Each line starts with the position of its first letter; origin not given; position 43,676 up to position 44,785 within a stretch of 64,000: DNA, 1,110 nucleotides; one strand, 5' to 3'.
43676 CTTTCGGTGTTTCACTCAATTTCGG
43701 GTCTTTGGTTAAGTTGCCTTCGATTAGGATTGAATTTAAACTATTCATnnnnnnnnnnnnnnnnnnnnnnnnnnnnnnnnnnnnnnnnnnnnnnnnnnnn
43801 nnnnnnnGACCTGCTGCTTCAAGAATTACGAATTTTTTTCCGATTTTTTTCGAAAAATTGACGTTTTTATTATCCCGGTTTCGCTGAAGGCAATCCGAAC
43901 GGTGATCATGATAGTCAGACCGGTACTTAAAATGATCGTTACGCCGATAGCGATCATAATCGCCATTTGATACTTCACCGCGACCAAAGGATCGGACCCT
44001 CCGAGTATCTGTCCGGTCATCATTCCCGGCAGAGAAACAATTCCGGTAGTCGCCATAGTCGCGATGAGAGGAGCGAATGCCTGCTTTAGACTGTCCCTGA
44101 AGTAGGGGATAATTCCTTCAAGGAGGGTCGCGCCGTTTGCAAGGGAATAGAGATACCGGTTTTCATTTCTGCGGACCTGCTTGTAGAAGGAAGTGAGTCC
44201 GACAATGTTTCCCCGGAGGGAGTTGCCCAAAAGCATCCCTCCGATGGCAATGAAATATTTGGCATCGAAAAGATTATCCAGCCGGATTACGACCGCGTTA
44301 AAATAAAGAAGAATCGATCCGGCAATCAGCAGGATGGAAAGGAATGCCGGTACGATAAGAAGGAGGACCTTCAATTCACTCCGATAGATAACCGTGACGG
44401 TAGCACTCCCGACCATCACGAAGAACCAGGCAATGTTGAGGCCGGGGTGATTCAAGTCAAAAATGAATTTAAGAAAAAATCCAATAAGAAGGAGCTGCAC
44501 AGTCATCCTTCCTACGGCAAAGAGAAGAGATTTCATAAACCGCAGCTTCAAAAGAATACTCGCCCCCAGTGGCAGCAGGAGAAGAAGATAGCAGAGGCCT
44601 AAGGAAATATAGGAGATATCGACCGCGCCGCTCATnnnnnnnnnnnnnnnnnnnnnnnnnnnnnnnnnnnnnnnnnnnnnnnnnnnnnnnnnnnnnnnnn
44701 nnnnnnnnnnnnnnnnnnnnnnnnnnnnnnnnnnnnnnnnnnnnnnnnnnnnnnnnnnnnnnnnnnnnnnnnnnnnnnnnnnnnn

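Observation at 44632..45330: FetA-like ABC ATPase with an intact frame and strong RBS but no canonical start codon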

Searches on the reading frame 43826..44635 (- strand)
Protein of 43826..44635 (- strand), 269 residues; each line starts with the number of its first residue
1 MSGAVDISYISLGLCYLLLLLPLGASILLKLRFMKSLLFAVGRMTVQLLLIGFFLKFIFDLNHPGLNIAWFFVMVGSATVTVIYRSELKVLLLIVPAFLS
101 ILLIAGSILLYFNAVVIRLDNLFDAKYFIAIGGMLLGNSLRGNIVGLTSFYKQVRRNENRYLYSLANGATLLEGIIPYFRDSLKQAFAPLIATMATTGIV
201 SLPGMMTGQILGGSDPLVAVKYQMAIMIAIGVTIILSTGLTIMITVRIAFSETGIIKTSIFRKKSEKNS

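Call 5: search_protein_families(library=ncbifam, proteins=[window:43826-44635:-], max_evalue=0.01)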
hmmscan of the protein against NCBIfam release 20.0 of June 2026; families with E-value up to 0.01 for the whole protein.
window:43826-44635:- (269 aa): 1 family
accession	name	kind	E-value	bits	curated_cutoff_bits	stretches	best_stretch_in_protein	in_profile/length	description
TIGR00245.2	TIGR00245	equivalog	1.5e-27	96.8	410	1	6-250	5-245/251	iron efflux ABC transporter permease subunit FetB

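Call 6: search_protein_families(library=pfam, proteins=[window:43826-44635:-], max_evalue=0.01)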
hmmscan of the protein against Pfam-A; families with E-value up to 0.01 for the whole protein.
window:43826-44635:- (269 aa): 1 family
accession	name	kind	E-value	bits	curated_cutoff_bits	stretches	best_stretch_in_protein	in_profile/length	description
PF03649.18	UPF0014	-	6.5e-66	222.6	22.6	1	10-249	2-241/242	Uncharacterised protein family (UPF0014)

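Call 25: list_cluster_members(proteins=[P0002, window:43826-44635:-, window:45303-45773:-])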
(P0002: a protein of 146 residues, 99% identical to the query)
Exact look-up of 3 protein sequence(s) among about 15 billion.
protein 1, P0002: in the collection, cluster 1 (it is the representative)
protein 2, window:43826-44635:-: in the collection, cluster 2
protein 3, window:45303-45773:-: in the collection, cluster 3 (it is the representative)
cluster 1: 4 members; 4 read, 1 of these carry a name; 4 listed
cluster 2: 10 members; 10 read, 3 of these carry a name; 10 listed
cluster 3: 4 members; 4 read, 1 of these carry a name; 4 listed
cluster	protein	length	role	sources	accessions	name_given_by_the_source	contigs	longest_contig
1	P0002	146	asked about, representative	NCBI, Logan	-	-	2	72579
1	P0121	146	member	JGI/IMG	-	putative ABC transport system ATP-binding protein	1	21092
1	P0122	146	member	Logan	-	-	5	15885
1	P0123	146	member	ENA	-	-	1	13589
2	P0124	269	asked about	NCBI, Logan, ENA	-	-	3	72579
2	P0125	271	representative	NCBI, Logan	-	-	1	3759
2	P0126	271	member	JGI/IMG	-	putative ABC transport system permease protein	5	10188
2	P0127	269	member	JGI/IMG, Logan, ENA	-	putative ABC transport system permease protein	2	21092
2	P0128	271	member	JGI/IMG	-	putative ABC transport system permease protein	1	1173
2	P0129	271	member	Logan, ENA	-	-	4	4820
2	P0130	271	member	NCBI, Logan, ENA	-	-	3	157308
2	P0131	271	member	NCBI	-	-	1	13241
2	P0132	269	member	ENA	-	-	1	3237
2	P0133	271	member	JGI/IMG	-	-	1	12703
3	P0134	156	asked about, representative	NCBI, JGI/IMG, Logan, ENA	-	hypothetical protein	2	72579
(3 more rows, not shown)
